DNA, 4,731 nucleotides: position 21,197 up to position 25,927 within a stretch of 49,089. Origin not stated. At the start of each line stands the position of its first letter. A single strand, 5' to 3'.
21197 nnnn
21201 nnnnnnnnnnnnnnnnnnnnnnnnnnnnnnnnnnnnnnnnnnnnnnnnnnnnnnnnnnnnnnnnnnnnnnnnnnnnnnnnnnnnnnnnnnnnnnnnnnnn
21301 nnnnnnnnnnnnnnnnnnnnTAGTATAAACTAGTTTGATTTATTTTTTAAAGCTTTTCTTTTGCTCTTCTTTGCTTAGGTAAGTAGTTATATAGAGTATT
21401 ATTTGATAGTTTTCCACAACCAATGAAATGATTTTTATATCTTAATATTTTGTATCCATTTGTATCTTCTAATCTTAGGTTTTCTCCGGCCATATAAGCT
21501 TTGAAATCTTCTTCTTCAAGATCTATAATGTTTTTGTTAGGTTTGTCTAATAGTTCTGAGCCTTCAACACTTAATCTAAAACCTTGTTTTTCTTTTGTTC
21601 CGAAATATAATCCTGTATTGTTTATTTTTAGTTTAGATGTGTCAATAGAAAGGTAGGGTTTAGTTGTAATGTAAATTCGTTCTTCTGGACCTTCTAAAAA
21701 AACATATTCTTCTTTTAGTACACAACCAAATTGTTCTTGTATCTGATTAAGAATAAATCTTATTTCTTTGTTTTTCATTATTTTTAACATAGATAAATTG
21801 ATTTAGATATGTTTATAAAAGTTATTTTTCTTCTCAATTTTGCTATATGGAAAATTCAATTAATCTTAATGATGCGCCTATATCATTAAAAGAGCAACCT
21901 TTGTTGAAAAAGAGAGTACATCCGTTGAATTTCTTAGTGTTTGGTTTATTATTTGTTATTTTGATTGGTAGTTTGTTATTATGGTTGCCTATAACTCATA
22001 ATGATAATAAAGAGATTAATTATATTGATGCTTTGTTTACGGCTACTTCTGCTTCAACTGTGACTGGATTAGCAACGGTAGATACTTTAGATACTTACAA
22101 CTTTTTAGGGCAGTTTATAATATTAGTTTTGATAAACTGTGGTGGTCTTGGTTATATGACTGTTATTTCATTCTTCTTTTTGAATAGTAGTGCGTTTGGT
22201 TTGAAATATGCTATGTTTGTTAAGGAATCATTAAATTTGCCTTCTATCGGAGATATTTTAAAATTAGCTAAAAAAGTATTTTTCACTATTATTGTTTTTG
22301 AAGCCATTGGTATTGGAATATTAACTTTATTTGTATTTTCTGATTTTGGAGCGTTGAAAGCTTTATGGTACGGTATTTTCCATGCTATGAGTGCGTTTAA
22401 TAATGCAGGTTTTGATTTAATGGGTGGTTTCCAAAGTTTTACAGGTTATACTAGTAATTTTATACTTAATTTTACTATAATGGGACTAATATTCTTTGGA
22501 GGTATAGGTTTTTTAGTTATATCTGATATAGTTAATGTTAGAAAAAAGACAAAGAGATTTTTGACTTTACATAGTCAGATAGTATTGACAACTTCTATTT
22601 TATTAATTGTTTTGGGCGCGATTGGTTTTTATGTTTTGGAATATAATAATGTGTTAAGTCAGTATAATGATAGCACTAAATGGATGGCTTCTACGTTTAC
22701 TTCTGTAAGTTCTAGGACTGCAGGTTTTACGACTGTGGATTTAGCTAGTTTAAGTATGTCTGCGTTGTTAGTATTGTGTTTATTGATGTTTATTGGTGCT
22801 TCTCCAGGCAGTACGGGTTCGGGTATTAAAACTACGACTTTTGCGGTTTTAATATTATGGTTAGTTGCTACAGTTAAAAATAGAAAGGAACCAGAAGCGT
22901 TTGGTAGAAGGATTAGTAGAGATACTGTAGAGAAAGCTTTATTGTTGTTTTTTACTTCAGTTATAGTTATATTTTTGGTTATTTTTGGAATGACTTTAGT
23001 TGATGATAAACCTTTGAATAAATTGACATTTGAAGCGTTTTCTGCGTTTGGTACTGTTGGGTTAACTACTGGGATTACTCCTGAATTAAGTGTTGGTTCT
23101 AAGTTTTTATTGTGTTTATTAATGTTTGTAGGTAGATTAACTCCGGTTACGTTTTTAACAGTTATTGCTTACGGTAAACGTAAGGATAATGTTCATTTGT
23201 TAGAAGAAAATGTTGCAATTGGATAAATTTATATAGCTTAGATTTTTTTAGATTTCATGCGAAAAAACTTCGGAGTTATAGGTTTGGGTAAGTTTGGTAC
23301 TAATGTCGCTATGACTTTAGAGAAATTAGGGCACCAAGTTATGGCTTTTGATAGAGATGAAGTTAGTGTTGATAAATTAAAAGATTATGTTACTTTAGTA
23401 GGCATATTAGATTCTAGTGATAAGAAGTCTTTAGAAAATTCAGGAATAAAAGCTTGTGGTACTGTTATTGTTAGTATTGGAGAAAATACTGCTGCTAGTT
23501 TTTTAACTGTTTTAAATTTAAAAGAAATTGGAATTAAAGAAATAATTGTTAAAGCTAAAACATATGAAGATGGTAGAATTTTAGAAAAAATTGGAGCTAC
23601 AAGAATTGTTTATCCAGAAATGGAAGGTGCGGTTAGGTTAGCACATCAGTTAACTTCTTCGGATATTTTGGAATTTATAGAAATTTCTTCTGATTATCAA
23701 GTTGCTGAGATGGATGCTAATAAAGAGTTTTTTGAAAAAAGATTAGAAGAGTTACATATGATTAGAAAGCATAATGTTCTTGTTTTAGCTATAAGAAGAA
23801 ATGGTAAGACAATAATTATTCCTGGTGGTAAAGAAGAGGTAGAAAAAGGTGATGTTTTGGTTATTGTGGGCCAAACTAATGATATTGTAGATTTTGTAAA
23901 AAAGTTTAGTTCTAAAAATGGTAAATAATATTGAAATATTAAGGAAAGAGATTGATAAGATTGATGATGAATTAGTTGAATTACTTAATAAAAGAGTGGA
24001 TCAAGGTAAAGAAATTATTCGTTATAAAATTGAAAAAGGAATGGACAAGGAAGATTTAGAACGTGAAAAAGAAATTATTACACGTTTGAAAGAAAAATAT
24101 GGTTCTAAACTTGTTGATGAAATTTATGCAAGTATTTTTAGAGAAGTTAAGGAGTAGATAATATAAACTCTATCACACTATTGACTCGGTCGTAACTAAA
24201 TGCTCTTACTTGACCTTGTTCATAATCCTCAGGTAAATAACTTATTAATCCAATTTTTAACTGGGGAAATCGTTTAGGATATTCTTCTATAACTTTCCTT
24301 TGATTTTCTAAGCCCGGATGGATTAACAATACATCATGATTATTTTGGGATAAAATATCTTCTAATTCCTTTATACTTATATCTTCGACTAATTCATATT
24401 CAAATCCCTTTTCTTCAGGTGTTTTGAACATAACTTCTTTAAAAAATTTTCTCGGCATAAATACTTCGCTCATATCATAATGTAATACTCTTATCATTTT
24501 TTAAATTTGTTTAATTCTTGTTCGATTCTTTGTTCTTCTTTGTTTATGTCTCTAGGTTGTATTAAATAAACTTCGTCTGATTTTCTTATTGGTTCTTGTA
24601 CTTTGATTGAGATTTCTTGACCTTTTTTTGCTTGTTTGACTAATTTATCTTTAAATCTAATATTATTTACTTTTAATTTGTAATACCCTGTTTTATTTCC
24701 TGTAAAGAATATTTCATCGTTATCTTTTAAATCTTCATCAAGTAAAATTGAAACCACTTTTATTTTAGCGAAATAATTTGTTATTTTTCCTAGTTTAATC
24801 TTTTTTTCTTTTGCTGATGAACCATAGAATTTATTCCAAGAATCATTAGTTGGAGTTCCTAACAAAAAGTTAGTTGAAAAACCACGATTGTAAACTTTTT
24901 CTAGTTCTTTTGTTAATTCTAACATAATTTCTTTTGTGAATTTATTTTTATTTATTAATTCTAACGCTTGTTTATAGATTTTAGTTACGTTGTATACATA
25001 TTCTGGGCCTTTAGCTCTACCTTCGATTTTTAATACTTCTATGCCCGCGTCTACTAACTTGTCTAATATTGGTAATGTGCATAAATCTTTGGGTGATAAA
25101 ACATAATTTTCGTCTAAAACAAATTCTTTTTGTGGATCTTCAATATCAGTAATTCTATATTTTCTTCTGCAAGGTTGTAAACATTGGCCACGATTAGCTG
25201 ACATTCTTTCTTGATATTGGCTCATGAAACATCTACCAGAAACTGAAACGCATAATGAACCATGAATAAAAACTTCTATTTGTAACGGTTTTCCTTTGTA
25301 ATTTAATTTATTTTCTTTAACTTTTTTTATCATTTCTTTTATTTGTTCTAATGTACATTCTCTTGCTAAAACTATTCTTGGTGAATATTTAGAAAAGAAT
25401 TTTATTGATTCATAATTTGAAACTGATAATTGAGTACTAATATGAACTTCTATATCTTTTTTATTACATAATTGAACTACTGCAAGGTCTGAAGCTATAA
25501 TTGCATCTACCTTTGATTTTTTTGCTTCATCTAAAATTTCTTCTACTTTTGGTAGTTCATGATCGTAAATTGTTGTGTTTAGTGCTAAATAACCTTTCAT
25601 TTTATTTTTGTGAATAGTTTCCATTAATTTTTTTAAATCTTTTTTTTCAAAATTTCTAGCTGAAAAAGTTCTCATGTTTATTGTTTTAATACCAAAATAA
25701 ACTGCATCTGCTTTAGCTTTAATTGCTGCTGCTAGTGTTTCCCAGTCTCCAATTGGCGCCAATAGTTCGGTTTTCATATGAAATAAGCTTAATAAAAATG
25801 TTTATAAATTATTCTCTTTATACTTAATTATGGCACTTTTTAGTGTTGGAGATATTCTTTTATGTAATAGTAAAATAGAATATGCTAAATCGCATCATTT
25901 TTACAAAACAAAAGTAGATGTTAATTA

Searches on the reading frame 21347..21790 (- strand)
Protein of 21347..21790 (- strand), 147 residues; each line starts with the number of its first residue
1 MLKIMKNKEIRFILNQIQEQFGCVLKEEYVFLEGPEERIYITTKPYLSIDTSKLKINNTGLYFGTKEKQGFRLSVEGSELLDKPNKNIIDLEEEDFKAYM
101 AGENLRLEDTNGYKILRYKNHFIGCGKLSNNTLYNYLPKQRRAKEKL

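Call 35: search_protein_families(library=pfam, proteins=[window:21347-21790:-], max_evalue=0.001)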
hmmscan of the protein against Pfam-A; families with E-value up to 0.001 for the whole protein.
window:21347-21790:- (147 aa): 1 family
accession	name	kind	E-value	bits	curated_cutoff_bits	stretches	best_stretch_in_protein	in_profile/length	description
PF13636.12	Methyltranf_PUA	-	6.3e-13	49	27.6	1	97-142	2-48/49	RNA-binding PUA-like domain of methyltransferase RsmF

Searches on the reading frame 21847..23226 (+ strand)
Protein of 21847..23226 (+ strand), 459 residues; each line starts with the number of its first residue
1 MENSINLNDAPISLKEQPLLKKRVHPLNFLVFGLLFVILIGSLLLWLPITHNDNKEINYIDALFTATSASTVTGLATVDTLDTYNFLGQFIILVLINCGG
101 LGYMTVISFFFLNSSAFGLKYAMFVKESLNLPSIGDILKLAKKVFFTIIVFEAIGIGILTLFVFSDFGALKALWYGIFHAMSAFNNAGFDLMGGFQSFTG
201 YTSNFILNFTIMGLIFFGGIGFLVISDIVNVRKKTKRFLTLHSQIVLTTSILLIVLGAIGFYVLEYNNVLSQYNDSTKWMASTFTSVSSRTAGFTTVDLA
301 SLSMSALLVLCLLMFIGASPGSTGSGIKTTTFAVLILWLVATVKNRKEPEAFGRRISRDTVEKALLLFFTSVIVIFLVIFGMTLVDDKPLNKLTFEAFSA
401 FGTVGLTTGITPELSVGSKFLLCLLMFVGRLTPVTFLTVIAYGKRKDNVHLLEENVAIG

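Call 8: search_protein_families(library=pfam, proteins=[window:21847-23226:+], max_evalue=0.00001)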
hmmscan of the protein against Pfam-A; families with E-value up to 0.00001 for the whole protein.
window:21847-23226:+ (459 aa): 1 family
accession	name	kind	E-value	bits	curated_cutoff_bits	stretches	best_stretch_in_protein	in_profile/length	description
PF02386.22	TrkH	-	3.5e-58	197.8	27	1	39-439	48-489/502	Cation transport protein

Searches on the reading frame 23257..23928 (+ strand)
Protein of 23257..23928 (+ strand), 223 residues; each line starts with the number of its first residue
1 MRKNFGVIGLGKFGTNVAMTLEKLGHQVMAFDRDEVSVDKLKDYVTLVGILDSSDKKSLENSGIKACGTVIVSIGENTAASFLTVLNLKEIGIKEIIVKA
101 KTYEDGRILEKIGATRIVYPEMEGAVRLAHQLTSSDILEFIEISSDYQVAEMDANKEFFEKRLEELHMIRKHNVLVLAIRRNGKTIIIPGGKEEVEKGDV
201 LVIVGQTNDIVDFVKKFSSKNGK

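Call 35: search_protein_families(library=pfam, proteins=[window:23257-23928:+], max_evalue=0.001)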
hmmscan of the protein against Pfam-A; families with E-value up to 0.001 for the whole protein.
window:23257-23928:+ (223 aa): 8 families
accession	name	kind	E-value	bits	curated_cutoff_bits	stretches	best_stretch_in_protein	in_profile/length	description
PF02254.24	TrkA_N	-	1.6e-22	80.4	23.8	1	7-120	3-116/116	TrkA-N domain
PF02080.26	TrkA_C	-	1.9e-11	44.1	27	1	152-217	6-70/71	TrkA-C domain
PF03446.21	NAD_binding_2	-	2.5e-07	31.3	21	1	5-49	2-43/161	NAD binding domain of 6-phosphogluconate dehydrogenase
PF02826.25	2-Hacid_dh_C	-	3e-05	23.9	25.1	1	3-55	37-93/178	D-isomer specific 2-hydroxyacid dehydrogenase, NAD binding domain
PF01210.29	NAD_Gly3P_dh_N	-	0.00011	22.7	23.1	1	6-43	3-40/158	NAD-dependent glycerol-3-phosphate dehydrogenase N-terminus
PF03807.23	F420_oxidored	-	0.00027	21.9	21.6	0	5-56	2-54/94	NADP oxidoreductase coenzyme F420-dependent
PF03721.20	UDPG_MGDP_dh_N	-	0.00027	21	27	1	5-43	3-41/187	UDP-glucose/GDP-mannose dehydrogenase family, NAD binding domain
PF01262.27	AlaDh_PNT_C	-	0.00095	19.1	23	0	7-71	33-97/214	Alanine dehydrogenase/PNT, C-terminal domain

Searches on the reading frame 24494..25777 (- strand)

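Call 8: search_protein_families(library=pfam, proteins=[window:24494-25777:-], max_evalue=0.00001)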
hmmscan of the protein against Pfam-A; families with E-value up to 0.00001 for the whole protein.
window:24494-25777:- (427 aa): 1 family
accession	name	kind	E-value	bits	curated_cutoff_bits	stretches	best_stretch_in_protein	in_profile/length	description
PF01136.24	Peptidase_U32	-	1.9e-73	247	22.4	1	75-309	1-231/233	Peptidase family U32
